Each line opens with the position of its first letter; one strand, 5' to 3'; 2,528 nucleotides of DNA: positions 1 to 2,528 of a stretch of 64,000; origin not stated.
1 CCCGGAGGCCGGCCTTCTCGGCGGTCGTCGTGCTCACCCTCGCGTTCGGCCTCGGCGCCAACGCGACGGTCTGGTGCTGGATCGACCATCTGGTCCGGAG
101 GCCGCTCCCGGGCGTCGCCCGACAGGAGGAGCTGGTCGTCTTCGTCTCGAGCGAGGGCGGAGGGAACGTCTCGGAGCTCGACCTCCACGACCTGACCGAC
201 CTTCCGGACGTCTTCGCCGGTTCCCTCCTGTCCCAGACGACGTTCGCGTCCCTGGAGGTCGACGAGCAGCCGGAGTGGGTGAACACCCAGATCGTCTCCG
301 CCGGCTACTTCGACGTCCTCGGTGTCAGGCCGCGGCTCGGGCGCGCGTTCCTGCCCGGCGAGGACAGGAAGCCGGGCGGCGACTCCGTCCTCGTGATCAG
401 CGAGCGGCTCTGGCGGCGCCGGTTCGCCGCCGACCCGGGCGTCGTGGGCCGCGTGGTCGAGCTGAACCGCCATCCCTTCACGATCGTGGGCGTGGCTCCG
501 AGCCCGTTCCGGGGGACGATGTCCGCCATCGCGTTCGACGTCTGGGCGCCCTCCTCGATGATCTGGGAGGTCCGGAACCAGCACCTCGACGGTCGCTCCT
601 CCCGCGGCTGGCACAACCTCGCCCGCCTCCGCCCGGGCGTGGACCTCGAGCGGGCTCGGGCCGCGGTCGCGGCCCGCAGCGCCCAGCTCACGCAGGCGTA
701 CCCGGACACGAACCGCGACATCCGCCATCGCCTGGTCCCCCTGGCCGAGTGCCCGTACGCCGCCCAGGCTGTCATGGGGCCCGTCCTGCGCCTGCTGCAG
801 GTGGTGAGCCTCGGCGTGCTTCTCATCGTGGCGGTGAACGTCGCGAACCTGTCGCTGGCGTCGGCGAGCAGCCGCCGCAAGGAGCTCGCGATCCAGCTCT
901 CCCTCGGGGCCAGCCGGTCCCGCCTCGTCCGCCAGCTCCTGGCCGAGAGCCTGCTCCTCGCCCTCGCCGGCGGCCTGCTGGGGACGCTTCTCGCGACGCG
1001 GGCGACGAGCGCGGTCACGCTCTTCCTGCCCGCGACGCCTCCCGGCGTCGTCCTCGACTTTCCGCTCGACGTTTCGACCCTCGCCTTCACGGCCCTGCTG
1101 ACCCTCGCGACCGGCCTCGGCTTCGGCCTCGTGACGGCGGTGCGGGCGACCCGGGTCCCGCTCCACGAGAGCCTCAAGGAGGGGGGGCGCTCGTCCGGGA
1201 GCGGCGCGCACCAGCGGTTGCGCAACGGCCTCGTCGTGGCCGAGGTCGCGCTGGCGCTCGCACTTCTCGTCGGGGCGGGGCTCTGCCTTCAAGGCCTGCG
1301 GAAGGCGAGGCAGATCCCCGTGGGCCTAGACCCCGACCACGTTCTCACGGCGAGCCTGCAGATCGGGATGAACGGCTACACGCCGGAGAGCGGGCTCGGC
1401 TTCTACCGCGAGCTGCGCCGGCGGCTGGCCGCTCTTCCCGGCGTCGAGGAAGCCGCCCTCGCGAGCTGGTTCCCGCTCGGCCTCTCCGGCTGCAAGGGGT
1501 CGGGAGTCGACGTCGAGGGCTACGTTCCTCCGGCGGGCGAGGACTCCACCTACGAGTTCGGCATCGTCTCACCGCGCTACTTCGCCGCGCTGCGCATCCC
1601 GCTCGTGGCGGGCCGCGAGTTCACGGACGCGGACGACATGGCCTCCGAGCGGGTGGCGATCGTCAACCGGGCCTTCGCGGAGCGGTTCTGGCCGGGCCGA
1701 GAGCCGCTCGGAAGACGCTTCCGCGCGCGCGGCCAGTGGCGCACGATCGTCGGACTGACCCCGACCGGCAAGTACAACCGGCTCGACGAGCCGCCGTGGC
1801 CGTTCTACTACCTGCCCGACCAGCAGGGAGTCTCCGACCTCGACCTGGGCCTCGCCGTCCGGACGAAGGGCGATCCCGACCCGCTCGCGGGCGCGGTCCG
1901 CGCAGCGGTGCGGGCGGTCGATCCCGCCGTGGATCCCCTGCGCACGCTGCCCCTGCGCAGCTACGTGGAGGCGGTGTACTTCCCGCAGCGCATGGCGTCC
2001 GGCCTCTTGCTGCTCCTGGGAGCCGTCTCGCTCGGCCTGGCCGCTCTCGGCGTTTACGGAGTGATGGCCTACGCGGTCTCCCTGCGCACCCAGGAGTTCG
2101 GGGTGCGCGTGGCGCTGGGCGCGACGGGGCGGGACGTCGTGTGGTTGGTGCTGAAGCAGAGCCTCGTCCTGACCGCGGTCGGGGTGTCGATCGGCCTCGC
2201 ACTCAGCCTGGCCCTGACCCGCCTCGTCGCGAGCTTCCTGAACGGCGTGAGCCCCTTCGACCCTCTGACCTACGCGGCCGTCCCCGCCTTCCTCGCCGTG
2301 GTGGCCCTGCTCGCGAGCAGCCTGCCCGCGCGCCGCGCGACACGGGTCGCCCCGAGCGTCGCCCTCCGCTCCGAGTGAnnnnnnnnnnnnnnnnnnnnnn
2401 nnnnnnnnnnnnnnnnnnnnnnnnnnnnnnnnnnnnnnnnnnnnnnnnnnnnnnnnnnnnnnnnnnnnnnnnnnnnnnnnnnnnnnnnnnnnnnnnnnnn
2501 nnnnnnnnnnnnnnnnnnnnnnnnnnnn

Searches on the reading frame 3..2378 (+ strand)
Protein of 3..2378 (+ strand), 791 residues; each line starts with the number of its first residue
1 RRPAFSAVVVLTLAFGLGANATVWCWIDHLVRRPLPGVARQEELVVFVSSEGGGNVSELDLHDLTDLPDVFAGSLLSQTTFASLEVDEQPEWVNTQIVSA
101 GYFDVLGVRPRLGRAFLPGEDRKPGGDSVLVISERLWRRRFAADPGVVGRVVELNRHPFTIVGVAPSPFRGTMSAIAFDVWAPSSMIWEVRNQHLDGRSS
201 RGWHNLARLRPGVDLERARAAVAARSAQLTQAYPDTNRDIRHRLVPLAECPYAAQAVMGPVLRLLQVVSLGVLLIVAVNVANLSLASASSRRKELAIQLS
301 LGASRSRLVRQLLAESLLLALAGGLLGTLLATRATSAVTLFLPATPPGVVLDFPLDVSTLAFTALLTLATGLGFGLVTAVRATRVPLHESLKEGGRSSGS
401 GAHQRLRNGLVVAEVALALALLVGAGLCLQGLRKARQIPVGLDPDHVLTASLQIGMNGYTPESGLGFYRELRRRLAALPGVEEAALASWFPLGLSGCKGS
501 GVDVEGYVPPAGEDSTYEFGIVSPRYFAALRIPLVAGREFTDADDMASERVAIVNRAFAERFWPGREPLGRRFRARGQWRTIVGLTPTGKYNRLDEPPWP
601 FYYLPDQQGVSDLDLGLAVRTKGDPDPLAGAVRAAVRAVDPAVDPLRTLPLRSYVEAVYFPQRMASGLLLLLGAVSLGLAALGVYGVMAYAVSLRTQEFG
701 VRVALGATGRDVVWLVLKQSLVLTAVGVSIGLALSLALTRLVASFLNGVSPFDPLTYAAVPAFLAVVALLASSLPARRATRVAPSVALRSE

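Call 22: search_protein_families(library=pfam, proteins=[window:3-2378:+], max_evalue=0.0001)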
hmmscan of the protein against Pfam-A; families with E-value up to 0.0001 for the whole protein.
window:3-2378:+ (791 aa): 2 families
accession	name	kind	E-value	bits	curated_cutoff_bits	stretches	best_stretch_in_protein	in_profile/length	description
PF12704.14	MacB_PCD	-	2.7e-37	129.5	27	2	6-224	1-206/207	MacB-like periplasmic core domain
PF02687.27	FtsX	-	3.5e-25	88.8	25.5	2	671-782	2-118/120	FtsX-like permease C-terminal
